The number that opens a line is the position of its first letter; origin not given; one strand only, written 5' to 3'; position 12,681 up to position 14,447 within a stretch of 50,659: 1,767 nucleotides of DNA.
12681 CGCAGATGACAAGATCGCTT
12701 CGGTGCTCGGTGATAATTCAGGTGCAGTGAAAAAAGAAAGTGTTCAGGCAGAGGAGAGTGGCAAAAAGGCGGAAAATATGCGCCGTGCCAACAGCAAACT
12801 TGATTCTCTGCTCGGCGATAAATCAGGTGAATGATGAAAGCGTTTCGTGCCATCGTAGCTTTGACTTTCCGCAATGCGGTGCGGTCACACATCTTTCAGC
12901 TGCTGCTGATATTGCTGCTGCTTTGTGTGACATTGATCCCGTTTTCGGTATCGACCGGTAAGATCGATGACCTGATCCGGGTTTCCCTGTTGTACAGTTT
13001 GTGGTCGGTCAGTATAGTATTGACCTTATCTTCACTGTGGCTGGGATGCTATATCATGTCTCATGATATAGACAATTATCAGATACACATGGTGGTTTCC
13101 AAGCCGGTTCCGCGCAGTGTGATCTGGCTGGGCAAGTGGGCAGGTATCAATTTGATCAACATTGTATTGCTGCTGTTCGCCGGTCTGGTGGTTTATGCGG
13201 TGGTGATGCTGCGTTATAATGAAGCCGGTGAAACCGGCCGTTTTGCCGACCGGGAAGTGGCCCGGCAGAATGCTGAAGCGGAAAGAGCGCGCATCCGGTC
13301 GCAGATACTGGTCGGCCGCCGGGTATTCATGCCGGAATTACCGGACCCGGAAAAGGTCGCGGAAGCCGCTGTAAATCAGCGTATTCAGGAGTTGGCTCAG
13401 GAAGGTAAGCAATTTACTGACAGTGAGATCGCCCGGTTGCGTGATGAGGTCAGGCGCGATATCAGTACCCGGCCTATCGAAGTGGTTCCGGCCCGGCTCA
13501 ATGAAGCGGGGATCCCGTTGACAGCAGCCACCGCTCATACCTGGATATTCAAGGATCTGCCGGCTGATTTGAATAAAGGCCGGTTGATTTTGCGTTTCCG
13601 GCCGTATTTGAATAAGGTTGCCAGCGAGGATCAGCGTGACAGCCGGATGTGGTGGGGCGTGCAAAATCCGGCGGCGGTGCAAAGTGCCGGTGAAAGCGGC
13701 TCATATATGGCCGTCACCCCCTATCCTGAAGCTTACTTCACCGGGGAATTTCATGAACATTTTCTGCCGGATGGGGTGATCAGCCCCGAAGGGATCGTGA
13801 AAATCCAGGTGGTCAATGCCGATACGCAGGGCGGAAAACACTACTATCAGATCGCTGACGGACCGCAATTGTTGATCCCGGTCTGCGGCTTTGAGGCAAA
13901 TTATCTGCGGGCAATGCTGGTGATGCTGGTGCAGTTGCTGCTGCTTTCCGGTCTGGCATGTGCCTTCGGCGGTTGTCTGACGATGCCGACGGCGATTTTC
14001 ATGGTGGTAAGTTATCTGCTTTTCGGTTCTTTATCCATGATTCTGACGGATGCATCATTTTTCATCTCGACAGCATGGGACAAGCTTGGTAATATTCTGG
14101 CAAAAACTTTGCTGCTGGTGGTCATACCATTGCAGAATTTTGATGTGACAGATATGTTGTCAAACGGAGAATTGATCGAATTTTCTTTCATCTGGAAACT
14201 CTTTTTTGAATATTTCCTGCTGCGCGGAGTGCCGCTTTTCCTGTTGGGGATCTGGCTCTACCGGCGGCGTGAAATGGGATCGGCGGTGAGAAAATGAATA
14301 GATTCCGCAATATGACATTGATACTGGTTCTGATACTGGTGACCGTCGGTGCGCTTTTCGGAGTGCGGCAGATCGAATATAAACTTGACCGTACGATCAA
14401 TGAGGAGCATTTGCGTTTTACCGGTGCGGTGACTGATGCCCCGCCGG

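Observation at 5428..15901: Seven-gene operon: three SPFH/band-7 proteins, a His-rich P1B metal ATPase, an ABC-2 exporter and an orphan protein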

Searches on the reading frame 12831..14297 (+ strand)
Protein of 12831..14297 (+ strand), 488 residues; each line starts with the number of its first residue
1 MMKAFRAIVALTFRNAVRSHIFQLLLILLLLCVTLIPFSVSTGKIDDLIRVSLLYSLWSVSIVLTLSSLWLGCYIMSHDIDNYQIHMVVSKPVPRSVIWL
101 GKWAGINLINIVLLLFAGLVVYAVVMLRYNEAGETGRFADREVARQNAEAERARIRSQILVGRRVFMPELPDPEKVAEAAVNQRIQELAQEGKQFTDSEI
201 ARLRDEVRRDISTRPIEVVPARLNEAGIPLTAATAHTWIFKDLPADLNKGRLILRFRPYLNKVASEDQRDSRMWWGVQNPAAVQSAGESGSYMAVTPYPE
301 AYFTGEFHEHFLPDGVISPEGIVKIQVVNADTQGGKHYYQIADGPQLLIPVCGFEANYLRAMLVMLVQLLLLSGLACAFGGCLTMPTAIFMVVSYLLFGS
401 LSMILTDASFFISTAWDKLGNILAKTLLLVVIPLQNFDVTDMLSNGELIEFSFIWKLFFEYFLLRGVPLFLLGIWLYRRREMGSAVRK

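Call 3: search_protein_families(library=pfam, proteins=[window:12831-14297:+], max_evalue=0.01)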
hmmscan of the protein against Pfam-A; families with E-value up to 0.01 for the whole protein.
window:12831-14297:+ (488 aa): 0 families

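Call 4: search_protein_families(library=ncbifam, proteins=[window:12831-14297:+], max_evalue=0.01)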
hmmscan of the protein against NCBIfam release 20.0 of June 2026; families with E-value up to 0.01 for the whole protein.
window:12831-14297:+ (488 aa): 0 families

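Call 24: search_solved_structures(query=window:12831-14294:+, max_evalue=1)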
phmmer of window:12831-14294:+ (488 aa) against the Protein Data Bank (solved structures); distinct sequences matched with E-value up to 1: 1.
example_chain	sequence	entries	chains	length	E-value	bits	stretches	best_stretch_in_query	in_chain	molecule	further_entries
2k2m_A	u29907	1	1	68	0.51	12.3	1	267-301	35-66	Eps8-like protein 1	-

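Call 62: search_protein_families(library=pfam, max_evalue=1, proteins=[window:12831-14294:+])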
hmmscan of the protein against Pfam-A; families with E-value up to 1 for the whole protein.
window:12831-14294:+ (488 aa): 2 families
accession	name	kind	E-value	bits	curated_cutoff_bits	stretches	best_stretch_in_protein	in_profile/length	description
PF10938.13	YfdX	-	0.14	12.6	26.6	1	159-226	53-120/149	YfdX protein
PF12679.13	ABC2_membrane_2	-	0.67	9.6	27.2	1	13-130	8-143/283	ABC-2 family transporter protein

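Call 68: find_homologous_proteins(query=window:12831-14294:+)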
Query window:12831-14294:+ (488 aa): 313 proteins with E <= 0.001 among 8000 candidates; the best 120 are listed.
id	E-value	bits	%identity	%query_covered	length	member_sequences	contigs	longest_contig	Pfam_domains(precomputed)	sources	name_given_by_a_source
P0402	0.0e+0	1081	99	100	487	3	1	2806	-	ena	-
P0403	4.7e-285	964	86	100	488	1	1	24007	-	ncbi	-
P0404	6.7e-284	960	86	100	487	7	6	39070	PF12679.14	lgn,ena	-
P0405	4.7e-222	756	68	100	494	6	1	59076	-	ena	-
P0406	8.4e-218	742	67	100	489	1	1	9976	-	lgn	-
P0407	6.0e-215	733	68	100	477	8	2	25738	-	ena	-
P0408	5.6e-213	726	68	100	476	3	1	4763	-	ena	-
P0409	2.0e-209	714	66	100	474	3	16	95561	-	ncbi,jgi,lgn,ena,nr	ncbi:MAG: hypothetical protein E7057_03665 [Lentisphaerae bacterium]|nr:hypothetical protein [Lentis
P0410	1.0e-207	709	64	100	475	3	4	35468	-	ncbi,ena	-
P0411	2.9e-207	707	66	100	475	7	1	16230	-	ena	-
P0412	2.5e-206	704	66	100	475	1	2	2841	-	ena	-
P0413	8.1e-203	693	65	100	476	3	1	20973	-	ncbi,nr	ncbi:MAG: hypothetical protein IKC82_07575 [Lentisphaeria bacterium]|nr:hypothetical protein [Lentis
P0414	1.1e-202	692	66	100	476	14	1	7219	-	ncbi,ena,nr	ncbi:MAG: ABC transporter permease [Lentisphaeria bacterium]|nr:ABC transporter permease [Lentisphae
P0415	1.4e-201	689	66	100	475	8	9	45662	-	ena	-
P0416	1.4e-201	689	65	100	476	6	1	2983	-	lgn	-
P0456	1.9e-137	477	49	100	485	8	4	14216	PF12679.14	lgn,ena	-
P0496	1.2e-119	418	46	100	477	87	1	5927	PF12679.14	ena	-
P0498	4.5e-119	416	45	100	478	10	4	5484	PF12679.14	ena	-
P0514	6.1e-117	409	45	100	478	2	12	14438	PF12679.14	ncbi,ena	-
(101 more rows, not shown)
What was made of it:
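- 12831..14297 (+): g6: divergent ABC-2 family permease with 6 TM and a periplasmic insert of about 215-227 aa (helical stalk plus beta-sandwich) between TM3 and TM4. Orthologues give PF12679 hits at E 1e-4 to 1e-5 and carry precomputed PF12679 annotations (calls 62, 68).
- On ABC-2 (type V) exporter: Orthologues give E 1e-4 to 1e-5 and carry some precomputed PF12679 hits (calls 62, 68).
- The g6 and perm2 families give their (weak) Pfam hits to ABC-2 membrane families (calls 62, 68).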

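Call 76: predict_structure(alignment_id=A3)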
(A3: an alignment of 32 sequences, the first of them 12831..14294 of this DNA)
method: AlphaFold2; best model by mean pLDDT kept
length: 488 residues; sequences in the alignment: 32
mean_pLDDT: 84.6   pTM: 0.81
mean pLDDT of the five models: 84.6, 83.8, 81.8, 81.6, 80.1
residues with pLDDT >= 90: 190; 70-90: 255; 50-70: 33; < 50: 10
segments of 3 or more residues with pLDDT < 50: 482-488
pLDDT, mean of each block of 10 residues (from residue 1): 84 89 92 82 78 91 94 83 52 82 95 95 90 68 80 87 91 77 81 78 80 81 79 81 82 91 84 91 80 85 91 88 91 89 87 94 96 93 87 89 75 74 85 89 92 94 92 86 44
secondary structure, 60 per line:
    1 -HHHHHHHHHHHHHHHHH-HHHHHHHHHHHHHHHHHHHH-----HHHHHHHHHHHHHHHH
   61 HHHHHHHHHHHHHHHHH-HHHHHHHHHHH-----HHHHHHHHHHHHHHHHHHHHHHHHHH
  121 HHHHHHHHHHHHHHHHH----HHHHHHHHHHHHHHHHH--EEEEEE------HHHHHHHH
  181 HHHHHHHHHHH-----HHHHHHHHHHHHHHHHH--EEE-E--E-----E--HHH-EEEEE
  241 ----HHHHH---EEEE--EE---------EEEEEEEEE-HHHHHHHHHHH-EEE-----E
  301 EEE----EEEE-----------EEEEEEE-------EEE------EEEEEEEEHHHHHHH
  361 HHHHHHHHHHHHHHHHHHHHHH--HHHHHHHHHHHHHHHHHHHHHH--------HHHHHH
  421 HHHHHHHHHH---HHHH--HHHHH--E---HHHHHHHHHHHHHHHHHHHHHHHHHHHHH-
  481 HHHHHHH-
elements in order: H2-18 H20-39 H45-77 H79-89 H95-137 H142-158 E161-166 H173-191 H197-213 E216-218 E236-240 H245-249 E253-256 E270-278 H280-290 E292-294 E300-303 E308-311 E323-329 E337-339 E346-353 H354-382 H385-406 H415-430 H434-437 H440-444 H451-479 H481-487

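Call 78: fold_search(model_id=the predicted structure, library=pdb)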
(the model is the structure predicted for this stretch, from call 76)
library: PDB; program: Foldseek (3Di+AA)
matches with E <= 10: 526; with E <= 0.001: 0
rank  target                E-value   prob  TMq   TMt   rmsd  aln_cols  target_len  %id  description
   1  7vbo                  4.8e-03  1.00  0.18  0.40   7.9       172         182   13  Alginate binding domain CBM (released 2022-09-07)
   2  4yci_A                7.4e-03  0.99  0.18  0.36   7.7       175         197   10  non-latent pro-bone morphogenetic protein 9 (released 2015-03-04)
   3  4w8j                  1.7e-02  0.90  0.16  0.08  18.1       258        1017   11  Structure of the full-length insecticidal protein Cry1Ac reveals intriguing details of toxin packaging into in vivo form (released 2014-09-17)
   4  8tzs                  2.1e-02  0.51  0.15  0.15  19.5       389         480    8  Structure of human WLS (released 2023-10-18)
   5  2xon_L                2.2e-02  0.91  0.11  0.29   7.6       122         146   12  Structure of TmCBM61 in complex with beta-1,4-galactotriose at 1.4 A resolution (released 2010-09-08)
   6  8zuh_C                2.5e-02  0.90  0.15  0.26  11.0       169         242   12  Crystal structure of bovine Fbs2/Skp1/Man3GlcNAc2 complex (released 2024-09-04)
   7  2id4_A                2.7e-02  0.94  0.15  0.15  17.6       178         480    8  The 1.9 A structure of Kex2 in complex with an Ac-R-E-R-K-chloromethyl ketone inhibitor. (released 2007-05-01)
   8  3n9l_A                3.1e-02  0.25  0.10  0.10  19.4       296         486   10  ceKDM7A from C.elegans, complex with H3K4me3 peptide and NOG (released 2010-06-30)
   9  1r64_A                3.2e-02  0.90  0.14  0.14  18.0       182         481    9  The 2.2 A crystal structure of Kex2 protease in complex with Ac-Arg-Glu-Lys-boroArg peptidyl boronic acid inhibitor (released 2004-03-09)
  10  4ycg_A                3.4e-02  0.99  0.19  0.40   6.5       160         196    9  Pro-bone morphogenetic protein 9 (released 2015-03-04)
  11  8zuh_A                3.4e-02  0.93  0.14  0.24   6.7       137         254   14  Crystal structure of bovine Fbs2/Skp1/Man3GlcNAc2 complex (released 2024-09-04)
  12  4cxw                  3.9e-02  0.16  0.09  0.10  21.6       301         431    9  Crystal structure of human FTO in complex with subfamily-selective inhibitor 12 (released 2014-10-01)
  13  9eui_D                4.1e-02  0.90  0.17  0.21  12.0       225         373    8  Cryo-EM structure of Staphylococcus aureus bacteriophage phi812 baseplate in the post-contraction state - complete (released 2025-04-09)
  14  1dyo_A                4.1e-02  0.87  0.14  0.34  12.6       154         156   10  Xylan-Binding Domain from CBM 22, formally x6b domain (released 2000-07-04)
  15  3n9m_A                4.5e-02  0.21  0.10  0.10  17.7       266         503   11  ceKDM7A from C.elegans, alone (released 2010-06-30)
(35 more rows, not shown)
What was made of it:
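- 12831..14297 (+): Its insert gives weak Foldseek matches to jelly-roll carbohydrate-binding modules and P-domains (calls 76, 78).
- The g6 insert resembles jelly-roll carbohydrate-binding modules, though weakly (call 78).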
